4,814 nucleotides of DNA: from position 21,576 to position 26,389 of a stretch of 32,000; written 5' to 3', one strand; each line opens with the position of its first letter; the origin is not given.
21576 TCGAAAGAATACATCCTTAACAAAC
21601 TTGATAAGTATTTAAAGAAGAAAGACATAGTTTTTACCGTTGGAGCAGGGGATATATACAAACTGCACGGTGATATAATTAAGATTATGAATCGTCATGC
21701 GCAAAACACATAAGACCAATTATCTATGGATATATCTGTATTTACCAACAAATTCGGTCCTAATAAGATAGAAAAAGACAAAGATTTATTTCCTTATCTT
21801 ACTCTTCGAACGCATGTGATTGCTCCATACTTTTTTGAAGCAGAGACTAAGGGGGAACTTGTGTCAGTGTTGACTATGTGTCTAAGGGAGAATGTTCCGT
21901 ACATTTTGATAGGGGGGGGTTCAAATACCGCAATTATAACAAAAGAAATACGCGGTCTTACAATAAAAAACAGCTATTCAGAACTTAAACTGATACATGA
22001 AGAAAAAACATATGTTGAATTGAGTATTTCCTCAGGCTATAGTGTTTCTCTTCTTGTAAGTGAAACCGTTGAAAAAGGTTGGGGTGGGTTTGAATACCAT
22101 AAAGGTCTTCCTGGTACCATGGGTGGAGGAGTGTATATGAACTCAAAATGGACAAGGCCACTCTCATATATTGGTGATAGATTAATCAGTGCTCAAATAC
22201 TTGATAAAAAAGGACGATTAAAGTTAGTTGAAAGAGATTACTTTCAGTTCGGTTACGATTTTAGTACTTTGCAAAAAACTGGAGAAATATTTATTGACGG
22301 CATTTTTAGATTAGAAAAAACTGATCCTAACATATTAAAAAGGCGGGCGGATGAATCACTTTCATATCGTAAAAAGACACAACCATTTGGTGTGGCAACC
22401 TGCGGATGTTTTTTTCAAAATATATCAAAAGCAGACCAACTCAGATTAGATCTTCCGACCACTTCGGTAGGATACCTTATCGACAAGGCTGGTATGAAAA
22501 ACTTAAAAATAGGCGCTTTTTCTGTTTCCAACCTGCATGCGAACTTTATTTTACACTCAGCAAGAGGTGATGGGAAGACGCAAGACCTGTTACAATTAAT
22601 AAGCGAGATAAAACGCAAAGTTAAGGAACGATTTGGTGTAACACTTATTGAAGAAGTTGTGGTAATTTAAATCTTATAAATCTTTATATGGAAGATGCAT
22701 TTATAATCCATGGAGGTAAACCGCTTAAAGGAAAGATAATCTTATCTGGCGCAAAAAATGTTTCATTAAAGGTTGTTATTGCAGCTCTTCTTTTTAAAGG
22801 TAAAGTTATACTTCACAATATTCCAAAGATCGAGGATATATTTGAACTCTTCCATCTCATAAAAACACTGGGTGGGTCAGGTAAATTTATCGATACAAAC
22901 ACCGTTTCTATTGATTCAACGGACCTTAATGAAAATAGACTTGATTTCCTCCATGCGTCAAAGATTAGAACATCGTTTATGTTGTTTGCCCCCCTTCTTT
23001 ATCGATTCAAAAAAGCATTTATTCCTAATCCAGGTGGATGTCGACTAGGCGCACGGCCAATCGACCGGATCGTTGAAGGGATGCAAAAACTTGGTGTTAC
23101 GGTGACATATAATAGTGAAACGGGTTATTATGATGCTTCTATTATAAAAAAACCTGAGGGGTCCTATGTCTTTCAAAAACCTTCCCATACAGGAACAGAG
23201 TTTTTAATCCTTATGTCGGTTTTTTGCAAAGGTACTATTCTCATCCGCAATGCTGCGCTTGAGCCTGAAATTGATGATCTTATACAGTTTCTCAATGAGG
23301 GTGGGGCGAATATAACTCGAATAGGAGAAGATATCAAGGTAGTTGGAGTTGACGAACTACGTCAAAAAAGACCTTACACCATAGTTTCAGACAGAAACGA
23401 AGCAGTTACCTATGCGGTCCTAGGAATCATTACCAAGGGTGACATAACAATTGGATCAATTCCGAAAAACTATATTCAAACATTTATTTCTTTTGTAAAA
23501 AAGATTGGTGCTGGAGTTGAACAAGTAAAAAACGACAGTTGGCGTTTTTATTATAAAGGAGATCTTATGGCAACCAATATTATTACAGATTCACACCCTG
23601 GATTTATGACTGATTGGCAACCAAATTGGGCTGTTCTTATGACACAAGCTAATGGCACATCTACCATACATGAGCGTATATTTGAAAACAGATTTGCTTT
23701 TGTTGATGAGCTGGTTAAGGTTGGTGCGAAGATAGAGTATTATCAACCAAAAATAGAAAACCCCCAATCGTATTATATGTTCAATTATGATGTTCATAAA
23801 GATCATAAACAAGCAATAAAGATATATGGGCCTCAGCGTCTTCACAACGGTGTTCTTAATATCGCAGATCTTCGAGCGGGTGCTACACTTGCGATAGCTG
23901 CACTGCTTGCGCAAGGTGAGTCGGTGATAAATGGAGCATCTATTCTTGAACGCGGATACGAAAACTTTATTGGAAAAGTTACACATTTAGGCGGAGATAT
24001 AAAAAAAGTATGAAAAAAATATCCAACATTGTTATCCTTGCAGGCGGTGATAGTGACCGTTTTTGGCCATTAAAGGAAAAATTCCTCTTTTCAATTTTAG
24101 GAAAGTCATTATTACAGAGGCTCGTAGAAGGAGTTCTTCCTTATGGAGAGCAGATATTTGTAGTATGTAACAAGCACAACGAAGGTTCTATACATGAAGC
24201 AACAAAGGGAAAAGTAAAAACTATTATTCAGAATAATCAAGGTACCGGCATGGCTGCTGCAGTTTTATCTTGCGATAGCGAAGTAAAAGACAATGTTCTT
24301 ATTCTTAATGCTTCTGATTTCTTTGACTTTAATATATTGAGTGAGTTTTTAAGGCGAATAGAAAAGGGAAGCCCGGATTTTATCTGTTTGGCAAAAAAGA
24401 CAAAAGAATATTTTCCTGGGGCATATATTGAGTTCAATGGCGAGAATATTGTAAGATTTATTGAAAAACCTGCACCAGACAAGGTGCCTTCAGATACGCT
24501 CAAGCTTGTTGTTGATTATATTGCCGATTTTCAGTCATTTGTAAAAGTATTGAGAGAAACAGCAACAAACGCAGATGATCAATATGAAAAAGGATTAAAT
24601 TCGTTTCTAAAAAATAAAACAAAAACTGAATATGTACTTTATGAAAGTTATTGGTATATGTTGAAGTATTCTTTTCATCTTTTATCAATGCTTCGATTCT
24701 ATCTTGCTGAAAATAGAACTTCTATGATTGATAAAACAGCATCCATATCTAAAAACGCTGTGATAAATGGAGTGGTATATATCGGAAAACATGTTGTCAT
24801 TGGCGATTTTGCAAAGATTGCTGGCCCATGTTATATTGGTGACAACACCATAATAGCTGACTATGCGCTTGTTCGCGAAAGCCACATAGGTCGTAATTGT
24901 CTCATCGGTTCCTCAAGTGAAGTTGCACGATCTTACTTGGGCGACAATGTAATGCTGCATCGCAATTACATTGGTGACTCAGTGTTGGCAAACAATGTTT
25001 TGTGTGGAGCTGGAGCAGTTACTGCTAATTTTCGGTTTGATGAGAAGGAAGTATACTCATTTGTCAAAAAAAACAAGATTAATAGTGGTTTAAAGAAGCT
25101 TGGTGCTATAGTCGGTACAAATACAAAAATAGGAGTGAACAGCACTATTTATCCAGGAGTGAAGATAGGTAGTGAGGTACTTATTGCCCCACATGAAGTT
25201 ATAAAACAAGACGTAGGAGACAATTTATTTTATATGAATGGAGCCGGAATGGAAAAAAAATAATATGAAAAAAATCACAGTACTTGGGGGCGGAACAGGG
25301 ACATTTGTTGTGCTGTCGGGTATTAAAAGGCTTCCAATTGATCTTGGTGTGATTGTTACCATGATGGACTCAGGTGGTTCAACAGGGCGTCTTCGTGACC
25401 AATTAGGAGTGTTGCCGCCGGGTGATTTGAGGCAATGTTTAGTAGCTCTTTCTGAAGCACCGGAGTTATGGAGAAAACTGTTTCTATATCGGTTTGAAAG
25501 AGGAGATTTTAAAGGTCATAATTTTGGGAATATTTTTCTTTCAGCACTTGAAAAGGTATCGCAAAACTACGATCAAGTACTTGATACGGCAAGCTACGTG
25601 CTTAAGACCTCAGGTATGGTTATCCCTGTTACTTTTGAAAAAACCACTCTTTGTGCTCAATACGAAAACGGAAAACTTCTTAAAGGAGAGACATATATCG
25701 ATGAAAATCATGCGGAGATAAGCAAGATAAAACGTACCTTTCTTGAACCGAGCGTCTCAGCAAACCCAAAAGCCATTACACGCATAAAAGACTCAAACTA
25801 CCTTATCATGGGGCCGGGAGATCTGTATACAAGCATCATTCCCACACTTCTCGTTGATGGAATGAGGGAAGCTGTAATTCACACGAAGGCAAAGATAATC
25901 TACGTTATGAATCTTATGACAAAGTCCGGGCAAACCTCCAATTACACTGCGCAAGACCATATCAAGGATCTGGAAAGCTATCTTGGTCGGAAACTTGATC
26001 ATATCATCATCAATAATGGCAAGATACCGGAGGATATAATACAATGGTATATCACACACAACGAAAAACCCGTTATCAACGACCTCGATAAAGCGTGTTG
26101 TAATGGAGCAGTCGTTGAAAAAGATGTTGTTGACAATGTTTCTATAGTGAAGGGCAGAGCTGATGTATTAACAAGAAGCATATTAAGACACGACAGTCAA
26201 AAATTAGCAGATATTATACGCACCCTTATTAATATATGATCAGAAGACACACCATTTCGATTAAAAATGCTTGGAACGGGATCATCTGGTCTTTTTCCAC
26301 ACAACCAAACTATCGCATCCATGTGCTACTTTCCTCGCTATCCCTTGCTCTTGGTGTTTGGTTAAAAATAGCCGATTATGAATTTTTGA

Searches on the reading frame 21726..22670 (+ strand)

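Call 79: search_protein_families(library=pfam, proteins=[window:21726-22670:+], max_evalue=0.00001)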
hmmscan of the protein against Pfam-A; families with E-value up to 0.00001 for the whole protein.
window:21726-22670:+ (314 aa): 2 families
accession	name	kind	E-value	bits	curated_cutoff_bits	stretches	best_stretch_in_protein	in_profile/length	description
PF02873.21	MurB_C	-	7.7e-23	81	27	1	206-314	4-99/99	UDP-N-acetylenolpyruvoylglucosamine reductase, C-terminal domain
PF01565.28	FAD_binding_4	-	2e-10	40.9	26.4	1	35-165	3-135/139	FAD binding domain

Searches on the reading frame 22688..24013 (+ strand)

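Call 79: search_protein_families(library=pfam, proteins=[window:22688-24013:+], max_evalue=0.00001)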
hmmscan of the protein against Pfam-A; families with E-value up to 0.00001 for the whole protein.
window:22688-24013:+ (441 aa): 1 family
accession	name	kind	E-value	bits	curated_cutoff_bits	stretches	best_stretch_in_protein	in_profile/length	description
PF00275.25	EPSP_synthase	-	1.5e-67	228.6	22.8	1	8-430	2-416/417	EPSP synthase (3-phosphoshikimate 1-carboxyvinyltransferase)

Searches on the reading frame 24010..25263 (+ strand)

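Call 79: search_protein_families(library=pfam, proteins=[window:24010-25263:+], max_evalue=0.00001)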
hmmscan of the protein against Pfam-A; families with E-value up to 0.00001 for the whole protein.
window:24010-25263:+ (417 aa): 4 families
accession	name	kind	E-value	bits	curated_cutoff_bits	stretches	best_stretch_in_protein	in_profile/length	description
PF00132.30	Hexapep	-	1.3e-19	69.4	27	1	256-289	2-35/36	Bacterial transferase hexapeptide (six repeats)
PF25084.1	LbH_EIF2B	-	2.1e-14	53.8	54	1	255-336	3-85/105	EIF2B subunit epsilon LbH domain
PF00483.29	NTP_transferase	-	1.3e-13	51.5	21.2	1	8-215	3-226/245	Nucleotidyl transferase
PF12804.13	NTP_transf_3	-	3.8e-11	43.9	27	1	8-133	2-127/160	MobA-like NTP transferase domain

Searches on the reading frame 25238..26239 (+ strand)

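Call 79: search_protein_families(library=pfam, proteins=[window:25238-26239:+], max_evalue=0.00001)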
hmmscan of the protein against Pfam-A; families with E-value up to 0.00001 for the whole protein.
window:25238-26239:+ (333 aa): 1 family
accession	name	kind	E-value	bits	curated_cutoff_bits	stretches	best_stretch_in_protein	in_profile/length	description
PF01933.23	CofD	-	1.3e-83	280.9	30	1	13-287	1-278/290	2-phospho-L-lactate transferase CofD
